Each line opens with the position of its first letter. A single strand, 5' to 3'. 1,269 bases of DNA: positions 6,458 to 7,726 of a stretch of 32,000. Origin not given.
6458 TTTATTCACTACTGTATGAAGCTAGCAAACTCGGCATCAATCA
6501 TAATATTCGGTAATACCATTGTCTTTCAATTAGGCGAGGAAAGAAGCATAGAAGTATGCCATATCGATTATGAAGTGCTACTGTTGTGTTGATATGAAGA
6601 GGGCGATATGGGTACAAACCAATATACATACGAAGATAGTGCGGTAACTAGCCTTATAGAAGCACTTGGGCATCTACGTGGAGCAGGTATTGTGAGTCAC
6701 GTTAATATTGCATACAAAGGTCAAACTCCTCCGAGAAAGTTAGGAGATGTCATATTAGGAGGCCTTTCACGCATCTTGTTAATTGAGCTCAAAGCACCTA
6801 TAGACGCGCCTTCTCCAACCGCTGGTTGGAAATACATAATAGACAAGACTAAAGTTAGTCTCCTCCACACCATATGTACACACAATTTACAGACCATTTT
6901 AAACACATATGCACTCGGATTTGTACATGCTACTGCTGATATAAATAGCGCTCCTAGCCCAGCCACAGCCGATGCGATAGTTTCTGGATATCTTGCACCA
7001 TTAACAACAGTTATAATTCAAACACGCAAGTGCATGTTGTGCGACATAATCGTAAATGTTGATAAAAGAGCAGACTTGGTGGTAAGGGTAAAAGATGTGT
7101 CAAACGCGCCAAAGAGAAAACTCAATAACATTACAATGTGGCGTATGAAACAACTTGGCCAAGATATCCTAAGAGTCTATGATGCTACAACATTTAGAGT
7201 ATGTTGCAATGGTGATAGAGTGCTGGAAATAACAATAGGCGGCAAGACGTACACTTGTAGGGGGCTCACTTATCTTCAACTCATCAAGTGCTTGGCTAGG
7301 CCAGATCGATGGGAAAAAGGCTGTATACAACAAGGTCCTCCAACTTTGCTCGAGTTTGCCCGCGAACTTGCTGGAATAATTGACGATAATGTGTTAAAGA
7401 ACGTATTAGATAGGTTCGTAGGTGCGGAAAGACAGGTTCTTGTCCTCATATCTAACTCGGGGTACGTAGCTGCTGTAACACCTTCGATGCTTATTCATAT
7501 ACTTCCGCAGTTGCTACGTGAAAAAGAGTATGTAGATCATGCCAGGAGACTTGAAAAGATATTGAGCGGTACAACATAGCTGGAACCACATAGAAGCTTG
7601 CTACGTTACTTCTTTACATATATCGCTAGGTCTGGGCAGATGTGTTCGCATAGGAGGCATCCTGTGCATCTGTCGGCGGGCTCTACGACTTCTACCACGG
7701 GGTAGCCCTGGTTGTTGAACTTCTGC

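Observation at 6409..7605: Low-GC single-gene island encoding an Hjc-like PD-(D/E)xK nuclease fusion of unknown function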

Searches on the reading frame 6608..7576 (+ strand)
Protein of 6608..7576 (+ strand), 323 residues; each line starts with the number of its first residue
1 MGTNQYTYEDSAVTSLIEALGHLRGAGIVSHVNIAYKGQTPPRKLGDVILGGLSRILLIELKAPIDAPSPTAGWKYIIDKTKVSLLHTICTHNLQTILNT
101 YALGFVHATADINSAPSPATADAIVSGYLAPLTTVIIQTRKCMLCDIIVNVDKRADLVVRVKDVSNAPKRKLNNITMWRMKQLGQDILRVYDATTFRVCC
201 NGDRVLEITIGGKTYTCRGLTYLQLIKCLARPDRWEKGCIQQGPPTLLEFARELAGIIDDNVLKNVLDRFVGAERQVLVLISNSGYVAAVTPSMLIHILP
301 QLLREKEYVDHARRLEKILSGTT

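Call 5: search_protein_families(library=pfam, proteins=[window:6608-7576:+], max_evalue=10)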
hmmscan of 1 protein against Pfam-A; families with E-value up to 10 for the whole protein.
window:6608-7576:+ (323 aa): 0 families

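Call 7: search_protein_families(library=phrogs, proteins=[window:6608-7576:+], max_evalue=10)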
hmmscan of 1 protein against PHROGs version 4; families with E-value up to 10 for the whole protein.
window:6608-7576:+ (323 aa): 0 families

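Call 8: search_protein_families(library=ncbifam, proteins=[window:6608-7576:+], max_evalue=10)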
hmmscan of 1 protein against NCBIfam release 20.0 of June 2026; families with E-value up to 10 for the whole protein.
window:6608-7576:+ (323 aa): 0 families

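Call 9: search_protein_families(library=padloc, proteins=[window:6608-7576:+], max_evalue=10)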
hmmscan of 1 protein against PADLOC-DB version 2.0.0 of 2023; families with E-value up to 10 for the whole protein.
window:6608-7576:+ (323 aa): 0 families

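Call 10: search_solved_structures(query=window:6608-7576:+, max_evalue=10)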
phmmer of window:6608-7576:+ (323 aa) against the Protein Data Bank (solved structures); distinct sequences matched with E-value up to 10: 3.
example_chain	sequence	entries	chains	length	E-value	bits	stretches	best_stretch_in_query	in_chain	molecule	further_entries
9wye_A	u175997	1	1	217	1.2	11.5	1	146-223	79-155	Spike protein VP25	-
4fq0_C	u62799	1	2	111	1.2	11.5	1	27-85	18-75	Flagellar motor switch protein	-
5ewo_A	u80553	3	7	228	1.4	11.3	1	146-223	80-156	Structural protein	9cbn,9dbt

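Call 11: find_homologous_proteins(query=window:6608-7576:+, max_evalue=0.01)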
Query window:6608-7576:+ (323 aa): 1 proteins with E <= 0.01 among 7958 candidates.
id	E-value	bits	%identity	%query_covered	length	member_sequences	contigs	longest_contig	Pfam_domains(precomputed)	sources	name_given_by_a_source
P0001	1.7e-193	660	100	91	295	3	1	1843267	-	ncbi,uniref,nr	ncbi:hypothetical protein [Pyrolobus fumarii]|uniref:hypothetical protein n=1 Tax=Pyrolobus fumarii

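Call 23: predict_structure(protein=window:6608-7576:+)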
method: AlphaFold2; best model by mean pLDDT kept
length: 323 residues; sequences in the alignment: 1
mean_pLDDT: 38.9   pTM: 0.25
mean pLDDT of the five models: 38.9, 36.8, 34.6, 29.7, 29.2
residues with pLDDT >= 90: 0; 70-90: 4; 50-70: 52; < 50: 267
segments of 3 or more residues with pLDDT < 50: 1-20, 22-204, 230-234, 236-275, 281-287
pLDDT, mean of each block of 10 residues (from residue 1): 35 44 42 36 34 28 28 23 28 33 32 38 38 33 30 27 27 23 24 40 49 53 50 47 38 38 42 46 45 61 66 65 45
secondary structure, 60 per line:
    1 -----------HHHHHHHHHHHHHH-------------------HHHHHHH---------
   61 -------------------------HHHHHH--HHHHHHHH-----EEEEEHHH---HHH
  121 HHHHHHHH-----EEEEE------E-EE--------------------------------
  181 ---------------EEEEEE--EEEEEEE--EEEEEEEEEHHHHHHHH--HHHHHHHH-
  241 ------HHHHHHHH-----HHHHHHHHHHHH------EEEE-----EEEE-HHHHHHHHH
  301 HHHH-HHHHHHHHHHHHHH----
elements in order: H12-25 H45-51 H86-91 H94-101 E107-111 H118-128 E134-138 E196-201 E204-210 E213-221 H222-229 H232-239 H247-254 H260-271 E278-281 E287-290 H292-304 H306-319

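Call 24: search_protein_representatives(protein=window:6608-7576:+)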
Query: 323 residues. Proteins with E-value up to 0.001 (for the whole library): 4; up to 1e-10: 2; up to 1e-30: 1. The best 4 are listed.
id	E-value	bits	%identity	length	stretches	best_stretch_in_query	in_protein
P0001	5.5e-194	659.8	100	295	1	30-323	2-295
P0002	5.0e-18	81.8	40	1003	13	278-313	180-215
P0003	3.1e-07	46.3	25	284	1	4-231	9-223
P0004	6.4e-04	35.5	30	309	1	4-231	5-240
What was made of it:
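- On Laterally acquired genomic islet: There are only two distant homologues in 1.84 billion representatives (call 24).
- The exhaustive phmmer search of 1.84 billion representatives finds only the protein itself, P0003 (E = 3e-7) and P0004 (E = 6e-4) (call 24).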

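Call 27: find_homologous_proteins(query=A1, max_evalue=0.1)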
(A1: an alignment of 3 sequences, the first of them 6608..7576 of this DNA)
Query A1 (3 sequences) (323 aa, profile of the alignment): 2 proteins with E <= 0.1 among 8000 candidates.
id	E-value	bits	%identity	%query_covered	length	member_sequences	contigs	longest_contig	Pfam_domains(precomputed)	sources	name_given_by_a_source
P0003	2.9e-129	449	24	71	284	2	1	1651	-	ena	-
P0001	2.1e-111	390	100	91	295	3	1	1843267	-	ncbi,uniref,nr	ncbi:hypothetical protein [Pyrolobus fumarii]|uniref:hypothetical protein n=1 Tax=Pyrolobus fumarii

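Call 28: search_solved_structures(query=A1, max_evalue=10, show_alignments=3)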
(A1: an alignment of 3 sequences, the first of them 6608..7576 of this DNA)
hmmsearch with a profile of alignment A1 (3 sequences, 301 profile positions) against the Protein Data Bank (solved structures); distinct sequences matched with E-value up to 10: 1.
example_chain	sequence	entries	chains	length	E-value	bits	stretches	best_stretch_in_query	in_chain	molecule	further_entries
6yuf_B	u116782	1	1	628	0.93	11.8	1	62-101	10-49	Cohesin subunit rad21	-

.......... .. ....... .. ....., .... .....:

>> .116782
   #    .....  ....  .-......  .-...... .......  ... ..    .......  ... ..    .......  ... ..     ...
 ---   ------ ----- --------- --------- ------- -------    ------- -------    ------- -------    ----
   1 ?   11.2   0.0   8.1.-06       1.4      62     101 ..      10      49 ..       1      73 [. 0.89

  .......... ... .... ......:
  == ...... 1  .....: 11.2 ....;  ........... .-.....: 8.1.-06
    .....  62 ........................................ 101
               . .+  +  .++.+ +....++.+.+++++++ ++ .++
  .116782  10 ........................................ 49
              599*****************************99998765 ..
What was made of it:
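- There is no match to any Pfam or PDB Hjc sequence at E<=10 (calls 5, 10, 28).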

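Call 29: search_protein_families(library=pfam, alignment_id=A1, max_evalue=10)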
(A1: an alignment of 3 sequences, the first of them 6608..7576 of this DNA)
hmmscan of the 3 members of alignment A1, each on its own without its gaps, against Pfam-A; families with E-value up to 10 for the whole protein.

A. member 1, window:6608-7576:+ (323 aa): 0 families

B. families by the number of members that match (of 3 scanned): 1 family
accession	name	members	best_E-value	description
PF01010.25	Proton_antipo_C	1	0.015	NADH-dehyrogenase subunit F, TMs, (complex I) C-terminus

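Call 30: find_encoding_contigs(protein=P0003, flank=10000)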
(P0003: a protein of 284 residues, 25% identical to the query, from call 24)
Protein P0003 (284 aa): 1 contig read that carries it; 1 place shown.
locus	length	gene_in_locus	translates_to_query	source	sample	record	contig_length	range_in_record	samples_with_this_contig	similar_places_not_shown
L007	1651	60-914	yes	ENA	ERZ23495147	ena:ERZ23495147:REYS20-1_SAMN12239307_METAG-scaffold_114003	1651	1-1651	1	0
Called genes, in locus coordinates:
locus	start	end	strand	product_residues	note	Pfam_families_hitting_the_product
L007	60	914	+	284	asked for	-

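Call 31: find_encoding_contigs(protein=P0004, flank=10000)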
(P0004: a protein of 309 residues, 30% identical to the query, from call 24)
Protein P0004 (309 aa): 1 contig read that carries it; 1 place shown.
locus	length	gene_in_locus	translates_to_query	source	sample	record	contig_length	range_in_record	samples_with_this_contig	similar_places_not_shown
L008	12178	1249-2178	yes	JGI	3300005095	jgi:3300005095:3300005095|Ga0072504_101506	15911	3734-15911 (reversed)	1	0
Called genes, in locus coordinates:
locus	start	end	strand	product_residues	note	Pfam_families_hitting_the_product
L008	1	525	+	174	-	?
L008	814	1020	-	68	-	-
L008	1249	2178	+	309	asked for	-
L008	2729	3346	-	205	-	-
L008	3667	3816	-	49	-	-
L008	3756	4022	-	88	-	PF04321:RmlD_sub_bind (weak)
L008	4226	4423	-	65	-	-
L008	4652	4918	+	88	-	-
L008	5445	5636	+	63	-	PF12728:HTH_17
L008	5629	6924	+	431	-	PF27234:MJ0013, PF07282:Cas12f1-like_TNB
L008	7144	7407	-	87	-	PF20126:TumE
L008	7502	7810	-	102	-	-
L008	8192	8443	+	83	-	-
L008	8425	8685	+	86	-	-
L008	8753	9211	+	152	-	-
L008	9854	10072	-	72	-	-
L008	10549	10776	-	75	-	-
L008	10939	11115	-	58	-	PF02463:SMC_N (weak), PF13175:AAA_15, PF13476:AAA_23 (weak), PF13304:AAA_21 (weak)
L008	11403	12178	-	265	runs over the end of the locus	PF12644:DUF3782, PF07788:PDDEXK_10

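Call 41: search_protein_families(library=pfam, proteins=[L008:28-525:+, L008:2729-3394:-, L008:3871-4209:-, L008:4652-4918:+, L008:5581-6924:+, L008:7144-7446:-, L008:7502-7816:-, L008:8753-9211:+, L008:11403-12089:-, L008:8308-8685:+], max_evalue=0.01)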
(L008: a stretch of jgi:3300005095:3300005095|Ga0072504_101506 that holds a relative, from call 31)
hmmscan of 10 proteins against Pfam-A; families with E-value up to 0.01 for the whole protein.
L008:28-525:+ (165 aa): 0 families

L008:2729-3394:- (221 aa): 0 families

L008:3871-4209:- (112 aa): 0 families

L008:4652-4918:+ (88 aa): 0 families

L008:5581-6924:+ (447 aa): 1 family
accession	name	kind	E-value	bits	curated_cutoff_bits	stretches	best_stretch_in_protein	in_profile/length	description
PF07282.18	Cas12f1-like_TNB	-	3.3e-19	69.2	26.3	1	326-389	3-60/60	Cas12f1-like, TNB domain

L008:7144-7446:- (100 aa): 1 family
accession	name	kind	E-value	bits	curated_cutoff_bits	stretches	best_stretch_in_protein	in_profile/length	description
PF20126.4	TumE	-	1e-23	83.5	23.4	1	13-92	1-76/81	Toxin TumE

L008:7502-7816:- (104 aa): 1 family
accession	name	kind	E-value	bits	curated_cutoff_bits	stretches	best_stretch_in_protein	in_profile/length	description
PF11471.13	Sugarporin_N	-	0.0026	18.4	25.7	1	22-46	2-26/31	Maltoporin periplasmic N-terminal extension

L008:8753-9211:+ (152 aa): 0 families

L008:11403-12089:- (228 aa): 12 families
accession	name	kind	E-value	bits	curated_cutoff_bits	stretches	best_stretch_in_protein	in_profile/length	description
PF12644.12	DUF3782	-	6.3e-22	78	24.4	1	75-151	3-78/78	Protein of unknown function (DUF3782)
PF07788.17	PDDEXK_10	-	4.3e-21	75.1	21.2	1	152-220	1-74/74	PD-(D/E)XK nuclease superfamily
PF17935.6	TetR_C_27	-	4e-05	24.1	26.1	1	59-133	11-85/106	Tetracyclin repressor-like, C-terminal domain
PF23991.1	DUF7310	-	8.3e-05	23.4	40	0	58-106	2-56/83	Coiled-coil region of unknown function (DUF7310)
PF01519.22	DUF16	-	0.00013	22.8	40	0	47-129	22-92/104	Protein of unknown function DUF16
PF06160.17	EzrA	-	0.0008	18.3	39.6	1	17-111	57-153/557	Septation ring formation regulator, EzrA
PF20667.3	Sec10_N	-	0.0015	19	27.4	1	34-108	6-77/118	Exocyst complex component Sec10, N-terminal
PF00261.25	Tropomyosin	-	0.0025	17.7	38.6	1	17-104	80-170/242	Tropomyosin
PF13851.11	GAS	-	0.0035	17.2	32.3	1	3-104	82-187/200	Growth-arrest specific micro-tubule binding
PF16533.10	SOAR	-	0.0066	16.8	25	0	48-80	63-95/101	STIM1 Orai1-activating region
PF13874.11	Nup54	-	0.0094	16.4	30.5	0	20-98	36-107/140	Nucleoporin complex subunit 54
PF04102.17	SlyX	-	0.0099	16.9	30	0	78-109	15-46/67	SlyX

L008:8308-8685:+ (125 aa): 0 families

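Call 42: search_dna_similar(query=window:6608-7576:+, collection=phages, mode=protein, max_evalue=10)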
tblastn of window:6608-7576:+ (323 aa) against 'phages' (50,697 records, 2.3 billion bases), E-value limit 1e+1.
No match.

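Call 43: search_dna_similar(query=window:6608-7576:+, collection=plasmids, mode=protein, max_evalue=10)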
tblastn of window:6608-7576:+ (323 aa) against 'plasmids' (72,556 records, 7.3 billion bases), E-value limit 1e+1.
Records with a match: 1; places in all: 1; records where one place covers at least 80% of the query: 0.
Best place of each record, by identity: <60% 1.
By first word of the organism name: Salinivibrio 1.
By predicted mobility (MOB-suite, as given by PLSDB): mobilizable 1.
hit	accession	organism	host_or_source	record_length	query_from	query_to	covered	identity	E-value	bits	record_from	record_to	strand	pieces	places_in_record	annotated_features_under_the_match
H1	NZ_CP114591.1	Salinivibrio kushneri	-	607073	207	318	35%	25.2%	9e-1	39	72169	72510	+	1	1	HDOD domain-containing protein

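Call 44: find_related_loci(query=A1, collection=viral_contigs, flank=10000)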
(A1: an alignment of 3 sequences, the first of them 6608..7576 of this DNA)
Query A1 (323 aa) in viral_contigs; peptide patterns used: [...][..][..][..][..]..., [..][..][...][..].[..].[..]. (x = any residue, [..] = any of these).
189 stretches matched a pattern, but none encodes a relative of the query by tblastn (E <= 1e-3).

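Call 45: find_related_loci(query=A1, collection=metagenome_contigs, flank=10000)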
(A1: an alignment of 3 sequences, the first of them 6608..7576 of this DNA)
Query A1 (323 aa) in metagenome_contigs; peptide patterns used: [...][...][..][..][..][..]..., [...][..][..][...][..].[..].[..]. (x = any residue, [..] = any of these).
327 stretches matched a pattern, but none encodes a relative of the query by tblastn (E <= 1e-3).

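Call 48: predict_structure(alignment_id=A1)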
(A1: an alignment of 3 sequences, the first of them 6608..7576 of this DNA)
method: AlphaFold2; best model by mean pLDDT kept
length: 323 residues; sequences in the alignment: 3
mean_pLDDT: 42.2   pTM: 0.41
mean pLDDT of the five models: 42.2, 41.7, 41.1, 40.3, 39.1
residues with pLDDT >= 90: 0; 70-90: 4; 50-70: 92; < 50: 227
segments of 3 or more residues with pLDDT < 50: 1-56, 63-73, 79-108, 122-133, 162-194, 229-298, 321-323
pLDDT, mean of each block of 10 residues (from residue 1): 27 38 32 29 29 42 45 48 34 31 42 53 44 50 54 55 39 34 34 44 62 67 51 43 34 38 37 32 32 46 53 54 39
secondary structure, 60 per line:
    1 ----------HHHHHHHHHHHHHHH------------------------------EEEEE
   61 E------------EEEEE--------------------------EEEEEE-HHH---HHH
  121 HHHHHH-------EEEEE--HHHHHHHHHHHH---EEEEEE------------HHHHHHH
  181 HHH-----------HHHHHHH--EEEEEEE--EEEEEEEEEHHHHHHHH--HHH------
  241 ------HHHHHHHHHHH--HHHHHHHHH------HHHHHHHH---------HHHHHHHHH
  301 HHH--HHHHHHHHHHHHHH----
elements in order: H11-25 E56-61 E74-78 E105-110 H118-126 E134-138 H141-152 E156-161 H174-183 H195-201 E204-210 E213-221 H222-229 H247-257 H260-268 H275-282 H292-303 H306-319
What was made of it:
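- On PD-(D/E)xK nuclease superfamily: AF2 pLDDT is 38.9 (single sequence) and 42.2 (three-sequence alignment) (calls 23, 48).
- AF2 secondary structure gives a helix at 11-25 and strands at 56-61, 74-78 and 105-110, compatible with an alpha-beta-beta-beta-alpha-beta order (calls 23, 48).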

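Call 52: fold_search(model_id=the predicted structure, library=pdb)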
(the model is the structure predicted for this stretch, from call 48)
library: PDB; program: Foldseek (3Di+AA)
matches with E <= 10: 103; with E <= 0.001: 0
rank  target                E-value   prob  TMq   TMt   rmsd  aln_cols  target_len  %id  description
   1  3gfg_E                8.2e-01  0.02  0.12  0.11  16.7       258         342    7  Structure of putative oxidoreductase yvaA from Bacillus subtilis in triclinic form (released 2009-03-24)
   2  2vgn_B                1.1e+00  0.01  0.08  0.07  22.7       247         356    8  Structure of S. cerevisiae Dom34, a translation termination-like factor involved in RNA quality control pathways and i (released 2008-01-22)
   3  9dr5_H                1.4e+00  0.02  0.11  0.11  18.2       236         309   12  Crystal structure of Catechol 1,2-dioxygenase from Burkholderia multivorans (Zinc bound, P1 form) (released 2024-10-02)
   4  3kux                  1.9e+00  0.01  0.13  0.12  14.5       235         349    7  Structure of the YPO2259 putative oxidoreductase from Yersinia pestis (released 2009-12-22)
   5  8p0b_A                2.1e+00  0.01  0.09  0.06  18.1       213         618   10  Thogoto virus polymerase in Mode B conformation and bound to 32-mer loop promoter RNA (released 2024-05-22)
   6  9jmu_MODEL_1_A        2.6e+00  0.03  0.08  0.15  14.8        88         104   10  Solution structure of DRB3 dsRBD2 (i.e. DRB3 (83-185)) (released 2026-03-25)
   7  5td3_B                2.6e+00  0.01  0.10  0.11  18.5       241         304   12  Crystal structure of Catechol 1,2-dioxygenase from Burkholderia vietnamiensis (released 2016-11-02)
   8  5td3_A                2.7e+00  0.01  0.10  0.11  18.4       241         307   11  Crystal structure of Catechol 1,2-dioxygenase from Burkholderia vietnamiensis (released 2016-11-02)
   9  6u1d_B                2.9e+00  0.03  0.07  0.07  16.0        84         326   15  Thermus thermophilus D-alanine-D-alanine ligase in complex with ATP, D-alanine-D-alanine, Mg2+ and Rb+ (released 2020-05-06)
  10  4kdy_A                3.1e+00  0.01  0.07  0.09  18.6       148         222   18  Crystal structure of maleylacetoacetate isomerase from Anaeromyxobacter dehalogenans 2CP-1, Target EFI-507175, with bo (released 2013-05-08)
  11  2iwt_A                3.3e+00  0.02  0.08  0.18  12.0        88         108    8  Thioredoxin h2 (HvTrxh2) in a mixed disulfide complex with the target protein BASI (released 2006-11-15)
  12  8p0g_A                3.4e+00  0.01  0.09  0.07  18.6       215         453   11  Thogoto virus polymerase in Mode A conformation and bound to 35-mer loop promoter RNA (released 2024-05-22)
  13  4o06                  3.7e+00  0.04  0.07  0.18   8.4        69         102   25  1.15A Resolution Structure of the Proteasome Assembly Chaperone Nas2 PDZ Domain (released 2014-04-16)
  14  9bw1_O                3.7e+00  0.02  0.08  0.08  10.9        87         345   16  TnsABCD-DNA transpososome (released 2024-10-16)
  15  8z8x_A                3.7e+00  0.01  0.10  0.06  15.0       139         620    7  Cryo-EM structure of Thogoto virus polymerase in a transcription initiation conformation (released 2024-05-29)
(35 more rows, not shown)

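Call 55: find_related_loci(query=A4, collection=metagenome_contigs, flank=10000)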
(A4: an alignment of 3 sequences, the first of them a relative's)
Query A4 (309 aa) in metagenome_contigs; peptide patterns used: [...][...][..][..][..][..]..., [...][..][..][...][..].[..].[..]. (x = any residue, [..] = any of these).
327 stretches matched a pattern, but none encodes a relative of the query by tblastn (E <= 1e-3).

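Call 56: find_related_loci(query=A4, collection=viral_contigs, flank=10000)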
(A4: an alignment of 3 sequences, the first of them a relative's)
Query A4 (309 aa) in viral_contigs; peptide patterns used: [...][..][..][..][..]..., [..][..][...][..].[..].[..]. (x = any residue, [..] = any of these).
189 stretches matched a pattern, but none encodes a relative of the query by tblastn (E <= 1e-3).
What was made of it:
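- Tried and rejected: I tried a profile search of the 5.8-billion-protein set (call 27), two profile scans each of viral and metagenome contigs (calls 44, 45, 55, 56), and tblastn against phages and plasmids (calls 42, 43).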

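Call 64: search_solved_structures(query=P0003, max_evalue=10)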
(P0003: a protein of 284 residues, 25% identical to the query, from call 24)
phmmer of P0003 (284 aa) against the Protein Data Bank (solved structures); distinct sequences matched with E-value up to 10: 0.

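Call 65: search_solved_structures(query=P0004, max_evalue=10)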
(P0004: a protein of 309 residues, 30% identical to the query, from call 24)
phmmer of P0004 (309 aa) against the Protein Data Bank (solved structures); distinct sequences matched with E-value up to 10: 0.
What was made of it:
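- PDB sequences give no relevant hit (calls 10, 28, 64, 65).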

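Call 66: search_protein_families(library=phrogs, alignment_id=A1, max_evalue=10)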
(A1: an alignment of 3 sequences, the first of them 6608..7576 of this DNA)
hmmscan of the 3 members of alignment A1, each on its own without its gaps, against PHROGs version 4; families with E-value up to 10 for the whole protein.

A. member 1, window:6608-7576:+ (323 aa): 0 families

B. families by the number of members that match (of 3 scanned): 0 families

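Call 67: search_protein_families(library=padloc, alignment_id=A1, max_evalue=10)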
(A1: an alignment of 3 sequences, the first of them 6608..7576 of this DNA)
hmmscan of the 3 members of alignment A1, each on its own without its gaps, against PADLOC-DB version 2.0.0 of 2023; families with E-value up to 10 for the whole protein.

A. member 1, window:6608-7576:+ (323 aa): 0 families

B. families by the number of members that match (of 3 scanned): 0 families
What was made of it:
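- On Known anti-phage defence or restriction-modification system: PADLOC gives no hit for any member (calls 9, 67).
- Closest known: Free-standing selfish or defence nucleases. Different: No match to any PADLOC defence model (calls 9, 67).
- PHROGs, NCBIfam and PADLOC give nothing (calls 7-9, 66, 67).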
